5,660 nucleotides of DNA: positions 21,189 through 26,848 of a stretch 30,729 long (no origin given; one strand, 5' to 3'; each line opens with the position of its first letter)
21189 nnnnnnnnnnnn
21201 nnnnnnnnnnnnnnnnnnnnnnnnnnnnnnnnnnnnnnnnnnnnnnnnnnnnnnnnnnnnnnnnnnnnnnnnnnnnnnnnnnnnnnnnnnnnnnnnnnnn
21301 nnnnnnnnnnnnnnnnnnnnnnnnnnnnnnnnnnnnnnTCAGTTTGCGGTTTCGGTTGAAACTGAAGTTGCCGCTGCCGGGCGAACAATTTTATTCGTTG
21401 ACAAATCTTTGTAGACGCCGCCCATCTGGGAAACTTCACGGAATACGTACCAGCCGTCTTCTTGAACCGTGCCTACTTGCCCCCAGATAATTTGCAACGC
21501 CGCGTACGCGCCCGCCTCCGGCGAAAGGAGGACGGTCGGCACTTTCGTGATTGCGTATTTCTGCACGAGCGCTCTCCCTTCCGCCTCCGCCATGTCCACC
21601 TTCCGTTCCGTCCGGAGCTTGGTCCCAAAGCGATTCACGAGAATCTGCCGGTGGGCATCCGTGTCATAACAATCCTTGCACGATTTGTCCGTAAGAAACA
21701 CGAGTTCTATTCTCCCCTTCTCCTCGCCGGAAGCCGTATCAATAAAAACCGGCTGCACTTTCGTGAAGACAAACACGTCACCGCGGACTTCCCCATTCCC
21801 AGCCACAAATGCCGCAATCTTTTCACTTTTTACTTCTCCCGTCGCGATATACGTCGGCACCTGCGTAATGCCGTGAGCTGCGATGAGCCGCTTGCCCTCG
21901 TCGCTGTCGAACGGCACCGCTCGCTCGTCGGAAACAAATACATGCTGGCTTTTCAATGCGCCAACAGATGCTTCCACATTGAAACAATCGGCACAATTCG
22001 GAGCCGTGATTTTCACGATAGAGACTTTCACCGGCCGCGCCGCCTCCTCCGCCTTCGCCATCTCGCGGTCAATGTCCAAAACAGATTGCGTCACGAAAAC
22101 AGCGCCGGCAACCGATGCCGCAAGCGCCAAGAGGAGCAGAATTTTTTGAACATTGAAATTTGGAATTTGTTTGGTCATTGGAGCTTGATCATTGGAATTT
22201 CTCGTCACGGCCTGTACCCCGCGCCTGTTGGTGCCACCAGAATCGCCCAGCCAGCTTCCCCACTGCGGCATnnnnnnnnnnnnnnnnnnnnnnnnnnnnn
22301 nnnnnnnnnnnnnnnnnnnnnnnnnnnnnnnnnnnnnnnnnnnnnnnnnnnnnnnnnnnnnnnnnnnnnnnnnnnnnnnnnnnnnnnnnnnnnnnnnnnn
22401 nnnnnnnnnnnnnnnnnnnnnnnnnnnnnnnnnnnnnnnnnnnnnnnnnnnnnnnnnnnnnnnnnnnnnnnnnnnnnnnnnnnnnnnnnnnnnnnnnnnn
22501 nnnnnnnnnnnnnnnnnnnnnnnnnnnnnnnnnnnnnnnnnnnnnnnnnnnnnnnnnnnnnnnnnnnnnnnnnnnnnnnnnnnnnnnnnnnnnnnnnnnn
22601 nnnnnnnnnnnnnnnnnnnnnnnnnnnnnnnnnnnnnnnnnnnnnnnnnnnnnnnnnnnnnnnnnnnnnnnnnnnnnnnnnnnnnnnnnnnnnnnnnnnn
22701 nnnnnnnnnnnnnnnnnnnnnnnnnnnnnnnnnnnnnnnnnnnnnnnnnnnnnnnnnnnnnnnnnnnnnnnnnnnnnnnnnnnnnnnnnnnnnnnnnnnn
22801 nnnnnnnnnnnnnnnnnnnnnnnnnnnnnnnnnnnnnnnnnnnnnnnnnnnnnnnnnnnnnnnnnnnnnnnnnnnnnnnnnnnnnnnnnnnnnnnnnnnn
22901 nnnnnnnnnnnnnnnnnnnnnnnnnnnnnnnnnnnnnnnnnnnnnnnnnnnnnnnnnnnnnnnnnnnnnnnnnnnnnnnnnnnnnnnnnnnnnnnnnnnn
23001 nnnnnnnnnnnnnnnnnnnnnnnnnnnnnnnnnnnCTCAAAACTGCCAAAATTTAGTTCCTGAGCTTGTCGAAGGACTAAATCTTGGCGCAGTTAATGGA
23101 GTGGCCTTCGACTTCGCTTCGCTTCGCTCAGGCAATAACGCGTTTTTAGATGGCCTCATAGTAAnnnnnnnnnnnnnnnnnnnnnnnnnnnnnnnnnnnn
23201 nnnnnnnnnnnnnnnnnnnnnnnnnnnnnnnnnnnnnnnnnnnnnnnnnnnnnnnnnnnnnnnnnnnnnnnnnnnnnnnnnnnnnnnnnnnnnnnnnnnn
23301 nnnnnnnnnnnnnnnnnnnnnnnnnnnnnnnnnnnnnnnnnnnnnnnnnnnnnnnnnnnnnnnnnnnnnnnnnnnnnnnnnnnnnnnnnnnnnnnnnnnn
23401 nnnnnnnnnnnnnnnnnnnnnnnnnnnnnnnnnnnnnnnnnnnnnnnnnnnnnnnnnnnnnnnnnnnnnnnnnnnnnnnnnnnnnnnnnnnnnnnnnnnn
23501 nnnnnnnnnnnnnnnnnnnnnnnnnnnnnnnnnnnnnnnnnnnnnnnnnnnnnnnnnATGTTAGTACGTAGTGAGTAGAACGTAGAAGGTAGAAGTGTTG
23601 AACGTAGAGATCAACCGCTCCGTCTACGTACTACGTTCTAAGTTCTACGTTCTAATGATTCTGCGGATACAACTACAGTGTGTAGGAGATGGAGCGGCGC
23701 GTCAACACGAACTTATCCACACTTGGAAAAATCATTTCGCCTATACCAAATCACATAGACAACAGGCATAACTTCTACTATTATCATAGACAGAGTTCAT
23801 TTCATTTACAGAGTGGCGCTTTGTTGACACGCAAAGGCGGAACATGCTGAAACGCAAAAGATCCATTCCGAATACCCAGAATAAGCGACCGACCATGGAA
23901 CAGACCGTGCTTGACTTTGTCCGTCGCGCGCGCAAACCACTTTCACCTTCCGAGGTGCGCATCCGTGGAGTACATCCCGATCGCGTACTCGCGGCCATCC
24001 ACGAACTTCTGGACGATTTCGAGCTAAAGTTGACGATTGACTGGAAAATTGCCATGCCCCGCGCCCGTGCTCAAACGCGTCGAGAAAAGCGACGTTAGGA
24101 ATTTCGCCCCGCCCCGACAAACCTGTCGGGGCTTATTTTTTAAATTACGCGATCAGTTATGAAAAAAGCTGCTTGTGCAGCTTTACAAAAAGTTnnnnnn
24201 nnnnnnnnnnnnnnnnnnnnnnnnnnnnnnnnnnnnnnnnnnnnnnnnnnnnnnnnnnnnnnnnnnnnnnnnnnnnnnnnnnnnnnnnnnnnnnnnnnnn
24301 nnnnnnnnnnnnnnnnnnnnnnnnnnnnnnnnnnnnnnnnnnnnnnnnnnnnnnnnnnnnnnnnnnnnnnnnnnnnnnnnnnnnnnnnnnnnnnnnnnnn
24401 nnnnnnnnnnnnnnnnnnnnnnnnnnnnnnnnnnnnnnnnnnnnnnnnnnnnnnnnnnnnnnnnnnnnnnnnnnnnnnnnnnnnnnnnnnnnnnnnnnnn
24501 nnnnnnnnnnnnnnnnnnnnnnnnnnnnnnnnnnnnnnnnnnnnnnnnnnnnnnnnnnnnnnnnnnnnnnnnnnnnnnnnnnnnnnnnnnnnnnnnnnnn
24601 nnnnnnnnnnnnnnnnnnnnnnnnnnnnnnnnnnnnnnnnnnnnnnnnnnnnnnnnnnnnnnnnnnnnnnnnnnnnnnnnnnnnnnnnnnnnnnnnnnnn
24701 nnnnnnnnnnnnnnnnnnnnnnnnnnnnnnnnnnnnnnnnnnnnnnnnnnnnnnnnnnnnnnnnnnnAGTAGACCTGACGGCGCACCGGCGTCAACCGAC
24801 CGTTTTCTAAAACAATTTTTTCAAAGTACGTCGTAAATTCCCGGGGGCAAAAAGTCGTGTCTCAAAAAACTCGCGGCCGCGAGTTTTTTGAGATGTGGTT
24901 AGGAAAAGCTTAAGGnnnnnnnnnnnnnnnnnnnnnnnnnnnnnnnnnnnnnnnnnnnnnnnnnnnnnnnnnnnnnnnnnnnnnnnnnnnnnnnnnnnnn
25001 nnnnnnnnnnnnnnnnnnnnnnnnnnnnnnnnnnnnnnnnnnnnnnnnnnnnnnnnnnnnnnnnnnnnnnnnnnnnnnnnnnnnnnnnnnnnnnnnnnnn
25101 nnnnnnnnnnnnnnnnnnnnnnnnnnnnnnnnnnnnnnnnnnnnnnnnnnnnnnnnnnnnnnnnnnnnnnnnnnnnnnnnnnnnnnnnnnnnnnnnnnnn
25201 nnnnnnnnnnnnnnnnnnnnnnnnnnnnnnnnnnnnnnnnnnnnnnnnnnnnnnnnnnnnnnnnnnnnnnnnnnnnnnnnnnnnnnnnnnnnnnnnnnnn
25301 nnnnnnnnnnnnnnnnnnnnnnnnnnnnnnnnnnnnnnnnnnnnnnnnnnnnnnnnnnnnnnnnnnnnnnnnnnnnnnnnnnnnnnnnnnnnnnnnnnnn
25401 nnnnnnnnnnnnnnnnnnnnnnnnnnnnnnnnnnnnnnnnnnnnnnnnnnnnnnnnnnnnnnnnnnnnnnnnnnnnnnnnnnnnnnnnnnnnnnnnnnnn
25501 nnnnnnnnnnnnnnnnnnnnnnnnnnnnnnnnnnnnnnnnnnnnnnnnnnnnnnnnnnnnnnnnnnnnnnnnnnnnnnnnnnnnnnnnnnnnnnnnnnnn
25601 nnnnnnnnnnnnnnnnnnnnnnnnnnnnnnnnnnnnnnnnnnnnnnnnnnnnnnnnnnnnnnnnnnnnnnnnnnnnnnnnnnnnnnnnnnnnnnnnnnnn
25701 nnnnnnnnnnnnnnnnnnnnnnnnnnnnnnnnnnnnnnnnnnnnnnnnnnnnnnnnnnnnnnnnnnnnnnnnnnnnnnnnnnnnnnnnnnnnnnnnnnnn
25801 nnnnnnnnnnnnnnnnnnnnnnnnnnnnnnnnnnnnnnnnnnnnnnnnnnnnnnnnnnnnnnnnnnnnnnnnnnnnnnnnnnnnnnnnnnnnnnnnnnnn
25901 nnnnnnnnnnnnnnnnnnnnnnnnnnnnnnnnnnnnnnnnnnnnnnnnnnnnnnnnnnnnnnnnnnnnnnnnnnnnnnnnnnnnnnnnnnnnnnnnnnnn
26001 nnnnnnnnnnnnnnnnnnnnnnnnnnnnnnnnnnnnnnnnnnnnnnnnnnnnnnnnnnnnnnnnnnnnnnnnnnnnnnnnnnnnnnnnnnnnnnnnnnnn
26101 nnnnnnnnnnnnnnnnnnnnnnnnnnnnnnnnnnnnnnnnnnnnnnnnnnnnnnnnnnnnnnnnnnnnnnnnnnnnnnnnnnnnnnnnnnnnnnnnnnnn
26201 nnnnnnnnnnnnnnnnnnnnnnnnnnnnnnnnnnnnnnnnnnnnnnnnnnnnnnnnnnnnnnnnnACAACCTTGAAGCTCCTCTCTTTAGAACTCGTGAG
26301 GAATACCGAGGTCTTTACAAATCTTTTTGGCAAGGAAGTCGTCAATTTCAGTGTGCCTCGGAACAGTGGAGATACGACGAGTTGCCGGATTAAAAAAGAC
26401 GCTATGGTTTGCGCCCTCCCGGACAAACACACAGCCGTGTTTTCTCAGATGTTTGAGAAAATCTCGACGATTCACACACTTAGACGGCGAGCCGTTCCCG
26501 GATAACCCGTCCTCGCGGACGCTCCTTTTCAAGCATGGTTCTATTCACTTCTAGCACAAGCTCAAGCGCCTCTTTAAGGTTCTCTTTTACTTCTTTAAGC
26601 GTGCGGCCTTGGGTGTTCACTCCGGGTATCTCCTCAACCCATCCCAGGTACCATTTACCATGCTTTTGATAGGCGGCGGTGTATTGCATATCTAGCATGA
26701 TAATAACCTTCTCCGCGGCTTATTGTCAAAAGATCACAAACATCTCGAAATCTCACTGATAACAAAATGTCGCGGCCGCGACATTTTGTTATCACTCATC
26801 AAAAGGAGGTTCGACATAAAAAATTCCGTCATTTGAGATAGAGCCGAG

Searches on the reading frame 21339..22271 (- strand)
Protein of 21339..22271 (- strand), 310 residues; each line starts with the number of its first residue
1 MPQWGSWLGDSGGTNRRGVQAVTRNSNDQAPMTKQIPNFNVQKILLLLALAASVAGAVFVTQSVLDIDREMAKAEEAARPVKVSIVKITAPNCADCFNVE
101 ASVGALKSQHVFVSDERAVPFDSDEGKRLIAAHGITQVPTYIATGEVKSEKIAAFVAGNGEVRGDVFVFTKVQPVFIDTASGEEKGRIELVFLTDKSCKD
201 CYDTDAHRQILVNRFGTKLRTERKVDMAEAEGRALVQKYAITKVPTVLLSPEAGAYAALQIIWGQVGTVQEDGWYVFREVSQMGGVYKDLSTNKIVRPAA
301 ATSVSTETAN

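Call 130: search_protein_families(library=pfam, proteins=[window:21339-22271:-], max_evalue=0.01)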
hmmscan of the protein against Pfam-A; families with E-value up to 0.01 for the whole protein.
window:21339-22271:- (310 aa): 3 families
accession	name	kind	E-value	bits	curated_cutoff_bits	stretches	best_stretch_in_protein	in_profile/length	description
PF00085.26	Thioredoxin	-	0.0014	19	23.5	0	81-144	18-79/103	Thioredoxin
PF13098.12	Thioredoxin_2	-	0.0045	17.8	27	0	185-250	4-82/104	Thioredoxin-like domain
PF13192.12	Thioredoxin_3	-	0.0094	16.4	24.8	0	195-248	7-54/76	Thioredoxin domain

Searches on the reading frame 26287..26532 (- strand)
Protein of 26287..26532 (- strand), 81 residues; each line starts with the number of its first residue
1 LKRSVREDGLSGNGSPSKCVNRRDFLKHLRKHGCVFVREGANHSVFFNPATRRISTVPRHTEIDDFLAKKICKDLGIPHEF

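Call 113: search_protein_families(library=ncbifam, proteins=[window:26287-26532:-], max_evalue=0.01)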
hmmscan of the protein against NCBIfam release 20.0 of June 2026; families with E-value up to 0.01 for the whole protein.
window:26287-26532:- (81 aa): 0 families

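Call 130: search_protein_families(library=pfam, proteins=[window:26287-26532:-], max_evalue=0.01)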
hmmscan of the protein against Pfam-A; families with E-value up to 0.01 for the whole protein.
window:26287-26532:- (81 aa): 1 family
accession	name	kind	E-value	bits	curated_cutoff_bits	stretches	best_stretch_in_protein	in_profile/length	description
PF07927.17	HicA_toxin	-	1e-12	48.4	27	1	23-77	2-58/58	HicA toxin of bacterial toxin-antitoxin,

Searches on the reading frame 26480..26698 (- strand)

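Call 113: search_protein_families(library=ncbifam, proteins=[window:26480-26698:-], max_evalue=0.01)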
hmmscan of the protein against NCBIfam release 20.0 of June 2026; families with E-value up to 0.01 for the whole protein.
window:26480-26698:- (72 aa): 0 families

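Call 130: search_protein_families(library=pfam, proteins=[window:26480-26698:-], max_evalue=0.01)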
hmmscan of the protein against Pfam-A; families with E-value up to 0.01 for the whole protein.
window:26480-26698:- (72 aa): 1 family
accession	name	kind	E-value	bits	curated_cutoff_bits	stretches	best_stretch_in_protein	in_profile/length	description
PF21748.3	UPF0150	-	9.9e-08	32.2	27.3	1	8-47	10-51/64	UPF0150-like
